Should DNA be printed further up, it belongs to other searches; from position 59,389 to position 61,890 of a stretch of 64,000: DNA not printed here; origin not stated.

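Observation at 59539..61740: Internal tandem duplication of an undescribed ~230-aa domain around a GEVED-motif module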

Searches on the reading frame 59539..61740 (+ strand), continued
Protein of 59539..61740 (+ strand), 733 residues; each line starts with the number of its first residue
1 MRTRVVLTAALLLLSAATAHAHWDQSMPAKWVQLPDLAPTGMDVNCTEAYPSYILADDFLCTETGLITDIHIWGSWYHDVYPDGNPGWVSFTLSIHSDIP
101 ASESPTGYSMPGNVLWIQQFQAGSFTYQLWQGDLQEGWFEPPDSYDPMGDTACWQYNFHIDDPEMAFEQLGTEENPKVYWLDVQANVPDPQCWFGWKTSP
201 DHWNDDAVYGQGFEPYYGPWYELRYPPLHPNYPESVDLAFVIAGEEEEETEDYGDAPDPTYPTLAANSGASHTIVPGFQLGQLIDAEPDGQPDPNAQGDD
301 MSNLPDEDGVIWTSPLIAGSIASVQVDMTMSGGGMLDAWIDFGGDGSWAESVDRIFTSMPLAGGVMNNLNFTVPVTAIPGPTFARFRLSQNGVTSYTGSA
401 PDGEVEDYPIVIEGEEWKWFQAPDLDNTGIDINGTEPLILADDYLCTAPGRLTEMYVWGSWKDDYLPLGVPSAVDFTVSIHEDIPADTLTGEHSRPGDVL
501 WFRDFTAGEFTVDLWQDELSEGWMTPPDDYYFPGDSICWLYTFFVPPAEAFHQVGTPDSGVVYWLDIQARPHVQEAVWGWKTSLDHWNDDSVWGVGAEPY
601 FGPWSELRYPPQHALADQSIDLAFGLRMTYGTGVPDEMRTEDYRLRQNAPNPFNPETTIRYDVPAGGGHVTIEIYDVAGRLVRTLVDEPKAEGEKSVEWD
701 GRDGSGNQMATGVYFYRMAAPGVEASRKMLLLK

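Call 73: search_protein_families(library=phrogs, proteins=[window:59539-61737:+], max_evalue=1)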
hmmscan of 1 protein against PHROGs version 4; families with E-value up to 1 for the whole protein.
window:59539-61737:+ (733 aa): 0 families
